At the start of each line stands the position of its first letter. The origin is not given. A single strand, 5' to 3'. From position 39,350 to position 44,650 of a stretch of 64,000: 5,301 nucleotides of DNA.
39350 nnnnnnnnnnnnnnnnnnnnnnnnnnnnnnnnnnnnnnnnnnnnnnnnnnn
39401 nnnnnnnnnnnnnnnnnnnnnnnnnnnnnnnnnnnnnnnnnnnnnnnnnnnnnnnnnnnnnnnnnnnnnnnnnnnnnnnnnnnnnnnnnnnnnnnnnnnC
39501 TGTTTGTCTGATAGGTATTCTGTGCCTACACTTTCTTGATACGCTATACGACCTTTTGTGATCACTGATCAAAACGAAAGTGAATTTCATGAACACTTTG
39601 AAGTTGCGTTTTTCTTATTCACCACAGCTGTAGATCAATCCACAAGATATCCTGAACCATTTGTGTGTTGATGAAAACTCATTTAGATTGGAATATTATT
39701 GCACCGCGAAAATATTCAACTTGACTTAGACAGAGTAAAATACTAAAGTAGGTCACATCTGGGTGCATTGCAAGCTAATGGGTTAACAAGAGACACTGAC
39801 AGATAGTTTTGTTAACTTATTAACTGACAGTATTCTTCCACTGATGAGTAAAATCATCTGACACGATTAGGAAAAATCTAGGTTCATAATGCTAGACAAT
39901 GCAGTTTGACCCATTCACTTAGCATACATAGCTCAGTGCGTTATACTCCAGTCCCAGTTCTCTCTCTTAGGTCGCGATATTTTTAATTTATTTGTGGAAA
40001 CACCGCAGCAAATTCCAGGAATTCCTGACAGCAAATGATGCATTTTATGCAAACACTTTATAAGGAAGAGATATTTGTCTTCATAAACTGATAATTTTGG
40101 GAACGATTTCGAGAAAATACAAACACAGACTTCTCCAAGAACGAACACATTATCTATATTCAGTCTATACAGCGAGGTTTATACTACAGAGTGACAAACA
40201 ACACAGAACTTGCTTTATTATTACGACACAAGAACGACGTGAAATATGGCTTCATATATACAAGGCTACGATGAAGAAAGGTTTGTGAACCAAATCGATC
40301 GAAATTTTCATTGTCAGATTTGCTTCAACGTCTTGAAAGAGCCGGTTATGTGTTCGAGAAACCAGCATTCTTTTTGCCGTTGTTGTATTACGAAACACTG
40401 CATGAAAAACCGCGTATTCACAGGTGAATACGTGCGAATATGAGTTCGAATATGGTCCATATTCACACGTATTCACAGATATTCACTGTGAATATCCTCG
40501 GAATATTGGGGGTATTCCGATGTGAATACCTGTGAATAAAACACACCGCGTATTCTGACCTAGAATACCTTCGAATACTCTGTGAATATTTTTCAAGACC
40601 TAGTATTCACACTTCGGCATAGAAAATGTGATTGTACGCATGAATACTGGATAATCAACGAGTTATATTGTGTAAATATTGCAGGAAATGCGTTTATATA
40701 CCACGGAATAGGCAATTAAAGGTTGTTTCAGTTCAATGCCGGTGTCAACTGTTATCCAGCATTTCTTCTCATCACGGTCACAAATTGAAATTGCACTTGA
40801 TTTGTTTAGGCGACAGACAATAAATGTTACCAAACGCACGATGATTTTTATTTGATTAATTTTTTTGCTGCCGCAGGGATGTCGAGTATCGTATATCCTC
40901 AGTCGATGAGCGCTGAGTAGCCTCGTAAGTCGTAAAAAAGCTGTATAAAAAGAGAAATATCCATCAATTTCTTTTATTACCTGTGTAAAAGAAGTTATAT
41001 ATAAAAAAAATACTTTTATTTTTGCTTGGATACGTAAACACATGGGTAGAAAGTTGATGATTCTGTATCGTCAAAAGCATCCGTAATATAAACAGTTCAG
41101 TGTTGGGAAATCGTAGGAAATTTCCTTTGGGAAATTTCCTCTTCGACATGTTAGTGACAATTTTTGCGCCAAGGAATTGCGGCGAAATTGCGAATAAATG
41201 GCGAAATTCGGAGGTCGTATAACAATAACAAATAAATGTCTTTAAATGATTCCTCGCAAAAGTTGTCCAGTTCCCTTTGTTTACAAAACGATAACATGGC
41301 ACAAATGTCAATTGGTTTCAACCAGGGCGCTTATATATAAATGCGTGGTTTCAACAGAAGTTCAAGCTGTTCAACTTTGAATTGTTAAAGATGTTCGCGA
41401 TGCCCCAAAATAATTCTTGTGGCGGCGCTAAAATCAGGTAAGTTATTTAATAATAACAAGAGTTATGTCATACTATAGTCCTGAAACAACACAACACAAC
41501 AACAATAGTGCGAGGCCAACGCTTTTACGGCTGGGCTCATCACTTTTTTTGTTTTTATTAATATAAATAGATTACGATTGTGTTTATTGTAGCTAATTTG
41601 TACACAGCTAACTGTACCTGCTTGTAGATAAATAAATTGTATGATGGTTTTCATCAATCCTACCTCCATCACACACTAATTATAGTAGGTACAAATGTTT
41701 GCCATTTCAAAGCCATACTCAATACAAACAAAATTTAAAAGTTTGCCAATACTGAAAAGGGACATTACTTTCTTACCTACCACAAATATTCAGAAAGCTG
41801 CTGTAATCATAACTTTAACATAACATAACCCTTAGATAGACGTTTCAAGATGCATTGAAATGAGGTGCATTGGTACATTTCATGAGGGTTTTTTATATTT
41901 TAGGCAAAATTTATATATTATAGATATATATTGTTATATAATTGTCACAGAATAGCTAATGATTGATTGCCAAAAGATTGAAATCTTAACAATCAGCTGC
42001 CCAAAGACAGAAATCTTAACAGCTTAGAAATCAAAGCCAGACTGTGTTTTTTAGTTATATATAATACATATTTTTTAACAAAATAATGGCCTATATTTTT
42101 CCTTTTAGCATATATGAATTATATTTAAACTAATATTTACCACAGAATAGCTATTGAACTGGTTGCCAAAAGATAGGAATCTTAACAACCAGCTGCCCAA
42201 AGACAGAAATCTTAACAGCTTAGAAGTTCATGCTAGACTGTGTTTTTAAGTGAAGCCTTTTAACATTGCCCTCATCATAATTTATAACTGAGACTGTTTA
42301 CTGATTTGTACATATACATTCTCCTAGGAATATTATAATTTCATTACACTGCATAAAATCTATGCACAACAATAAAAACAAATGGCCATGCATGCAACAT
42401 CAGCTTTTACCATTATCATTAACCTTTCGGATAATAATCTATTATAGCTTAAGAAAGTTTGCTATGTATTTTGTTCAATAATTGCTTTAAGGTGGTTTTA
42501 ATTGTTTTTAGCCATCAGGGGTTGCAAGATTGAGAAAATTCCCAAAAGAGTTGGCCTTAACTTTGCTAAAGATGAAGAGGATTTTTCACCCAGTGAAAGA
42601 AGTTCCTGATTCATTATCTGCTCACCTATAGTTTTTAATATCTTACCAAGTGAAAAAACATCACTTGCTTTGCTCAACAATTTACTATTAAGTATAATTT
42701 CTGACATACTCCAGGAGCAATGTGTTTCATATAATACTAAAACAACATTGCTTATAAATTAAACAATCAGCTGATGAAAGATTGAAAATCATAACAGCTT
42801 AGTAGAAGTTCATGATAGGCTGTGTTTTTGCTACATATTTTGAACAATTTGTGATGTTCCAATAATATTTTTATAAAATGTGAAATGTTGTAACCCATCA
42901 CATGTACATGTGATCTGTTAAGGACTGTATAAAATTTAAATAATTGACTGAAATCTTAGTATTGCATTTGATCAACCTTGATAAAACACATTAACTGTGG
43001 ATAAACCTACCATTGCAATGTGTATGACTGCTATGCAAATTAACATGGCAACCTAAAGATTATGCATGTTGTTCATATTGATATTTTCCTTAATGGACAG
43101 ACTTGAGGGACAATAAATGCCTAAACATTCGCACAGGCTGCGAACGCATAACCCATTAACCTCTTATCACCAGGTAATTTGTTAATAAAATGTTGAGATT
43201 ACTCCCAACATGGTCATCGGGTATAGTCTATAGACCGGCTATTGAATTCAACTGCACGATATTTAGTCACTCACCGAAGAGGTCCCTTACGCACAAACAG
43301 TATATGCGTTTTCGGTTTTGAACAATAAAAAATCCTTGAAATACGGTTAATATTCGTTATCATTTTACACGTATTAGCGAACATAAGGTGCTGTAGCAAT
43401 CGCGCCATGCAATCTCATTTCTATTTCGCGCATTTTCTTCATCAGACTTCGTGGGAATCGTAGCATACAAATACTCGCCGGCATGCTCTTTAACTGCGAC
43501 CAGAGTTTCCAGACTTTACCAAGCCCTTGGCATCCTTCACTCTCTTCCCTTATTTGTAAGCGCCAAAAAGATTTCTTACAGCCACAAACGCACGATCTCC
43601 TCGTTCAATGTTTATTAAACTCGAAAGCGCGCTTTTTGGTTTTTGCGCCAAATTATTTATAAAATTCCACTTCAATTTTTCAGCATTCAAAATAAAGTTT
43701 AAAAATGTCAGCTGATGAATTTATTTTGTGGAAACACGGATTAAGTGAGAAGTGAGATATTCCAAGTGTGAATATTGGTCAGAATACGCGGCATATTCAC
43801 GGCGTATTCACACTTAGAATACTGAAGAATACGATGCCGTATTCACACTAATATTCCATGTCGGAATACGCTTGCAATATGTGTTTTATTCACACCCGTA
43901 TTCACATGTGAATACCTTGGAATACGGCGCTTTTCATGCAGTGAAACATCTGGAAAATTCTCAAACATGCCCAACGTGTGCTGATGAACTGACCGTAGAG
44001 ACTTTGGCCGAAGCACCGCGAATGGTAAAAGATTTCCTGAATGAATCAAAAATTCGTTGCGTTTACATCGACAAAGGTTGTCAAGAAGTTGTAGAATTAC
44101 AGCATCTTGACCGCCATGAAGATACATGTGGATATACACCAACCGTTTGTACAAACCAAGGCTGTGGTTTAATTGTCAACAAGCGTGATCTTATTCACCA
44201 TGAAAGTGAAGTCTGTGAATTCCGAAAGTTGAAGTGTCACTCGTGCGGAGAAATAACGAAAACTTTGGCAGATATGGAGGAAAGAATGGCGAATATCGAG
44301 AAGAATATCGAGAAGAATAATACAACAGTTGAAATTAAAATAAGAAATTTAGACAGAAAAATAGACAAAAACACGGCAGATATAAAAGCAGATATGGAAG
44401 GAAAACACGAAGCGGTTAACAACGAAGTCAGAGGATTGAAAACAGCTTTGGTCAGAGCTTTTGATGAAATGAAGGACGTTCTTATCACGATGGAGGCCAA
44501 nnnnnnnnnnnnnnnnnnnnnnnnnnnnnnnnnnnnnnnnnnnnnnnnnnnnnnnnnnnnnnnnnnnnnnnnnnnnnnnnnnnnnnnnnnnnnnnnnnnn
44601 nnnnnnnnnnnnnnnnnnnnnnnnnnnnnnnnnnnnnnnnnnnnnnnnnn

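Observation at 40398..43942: Non-autonomous TIR transposon inserted in the RING-coding region, with GAATAC subterminal repeats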

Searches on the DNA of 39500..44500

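Call 44: search_rna_families(source=window, start=39500, end=44500, threshold=evalue, max_evalue=0.1)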
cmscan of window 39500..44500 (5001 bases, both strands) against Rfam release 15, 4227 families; matches with E-value up to 0.1: 1.
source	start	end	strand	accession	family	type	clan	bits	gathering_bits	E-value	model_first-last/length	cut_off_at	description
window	40468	40540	-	RF03966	mir-76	Gene; miRNA;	-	27.4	75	0.013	1-80/80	no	mir-76 microRNA precursor family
